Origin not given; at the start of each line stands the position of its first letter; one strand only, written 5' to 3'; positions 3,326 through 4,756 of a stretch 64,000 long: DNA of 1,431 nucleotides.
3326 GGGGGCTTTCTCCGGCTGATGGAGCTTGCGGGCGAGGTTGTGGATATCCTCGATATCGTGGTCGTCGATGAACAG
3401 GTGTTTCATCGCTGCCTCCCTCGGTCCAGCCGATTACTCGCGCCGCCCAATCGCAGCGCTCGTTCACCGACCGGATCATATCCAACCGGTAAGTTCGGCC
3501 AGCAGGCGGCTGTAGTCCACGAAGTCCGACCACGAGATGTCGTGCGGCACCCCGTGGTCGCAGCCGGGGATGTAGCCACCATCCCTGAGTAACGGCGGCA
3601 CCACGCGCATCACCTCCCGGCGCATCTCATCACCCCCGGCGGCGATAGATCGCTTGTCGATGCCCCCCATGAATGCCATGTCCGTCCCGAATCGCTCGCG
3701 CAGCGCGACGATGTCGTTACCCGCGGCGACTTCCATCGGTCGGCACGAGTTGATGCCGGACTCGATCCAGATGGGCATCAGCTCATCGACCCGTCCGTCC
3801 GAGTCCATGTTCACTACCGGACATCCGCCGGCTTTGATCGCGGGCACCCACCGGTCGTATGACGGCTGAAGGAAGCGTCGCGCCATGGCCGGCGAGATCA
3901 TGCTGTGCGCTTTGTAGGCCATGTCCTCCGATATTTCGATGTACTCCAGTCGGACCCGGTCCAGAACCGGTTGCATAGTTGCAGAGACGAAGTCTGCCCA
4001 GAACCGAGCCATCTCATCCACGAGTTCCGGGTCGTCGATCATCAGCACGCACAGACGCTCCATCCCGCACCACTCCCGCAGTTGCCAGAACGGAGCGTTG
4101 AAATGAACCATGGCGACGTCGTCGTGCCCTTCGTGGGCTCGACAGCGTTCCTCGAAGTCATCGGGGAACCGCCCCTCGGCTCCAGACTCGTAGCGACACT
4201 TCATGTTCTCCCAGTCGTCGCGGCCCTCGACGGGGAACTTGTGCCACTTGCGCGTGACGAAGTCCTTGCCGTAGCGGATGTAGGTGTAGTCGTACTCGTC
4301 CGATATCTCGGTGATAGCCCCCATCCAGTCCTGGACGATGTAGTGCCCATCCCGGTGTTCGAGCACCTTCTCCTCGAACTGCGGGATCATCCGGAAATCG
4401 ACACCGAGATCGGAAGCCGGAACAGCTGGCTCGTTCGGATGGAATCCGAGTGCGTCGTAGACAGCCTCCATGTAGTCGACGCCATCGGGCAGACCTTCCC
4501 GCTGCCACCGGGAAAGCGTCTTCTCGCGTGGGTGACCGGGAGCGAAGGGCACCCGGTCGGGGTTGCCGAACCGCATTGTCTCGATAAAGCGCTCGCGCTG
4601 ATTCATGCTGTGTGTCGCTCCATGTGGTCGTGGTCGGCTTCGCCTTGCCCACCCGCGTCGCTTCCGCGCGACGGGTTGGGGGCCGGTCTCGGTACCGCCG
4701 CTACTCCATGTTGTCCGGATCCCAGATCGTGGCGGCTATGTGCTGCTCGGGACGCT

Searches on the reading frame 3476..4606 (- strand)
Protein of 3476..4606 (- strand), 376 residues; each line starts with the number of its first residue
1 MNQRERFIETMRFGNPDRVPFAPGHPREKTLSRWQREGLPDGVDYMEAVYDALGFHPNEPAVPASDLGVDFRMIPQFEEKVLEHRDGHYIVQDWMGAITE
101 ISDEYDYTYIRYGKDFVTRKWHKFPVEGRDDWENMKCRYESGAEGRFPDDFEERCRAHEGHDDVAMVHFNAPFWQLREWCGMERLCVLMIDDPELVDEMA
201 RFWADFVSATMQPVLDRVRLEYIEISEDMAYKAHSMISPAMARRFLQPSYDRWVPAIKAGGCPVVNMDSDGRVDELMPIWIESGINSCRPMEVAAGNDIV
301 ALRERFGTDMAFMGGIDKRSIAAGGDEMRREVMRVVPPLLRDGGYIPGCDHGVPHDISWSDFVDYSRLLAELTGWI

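Call 27: search_protein_families(library=pfam, proteins=[window:3476-4606:-], max_evalue=0.00001)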
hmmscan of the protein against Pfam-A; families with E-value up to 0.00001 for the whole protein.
window:3476-4606:- (376 aa): 1 family
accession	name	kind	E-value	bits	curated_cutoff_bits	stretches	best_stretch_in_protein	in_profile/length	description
PF01208.23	URO-D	-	9.1e-07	28.6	23.9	1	181-357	161-331/346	Uroporphyrinogen decarboxylase (URO-D)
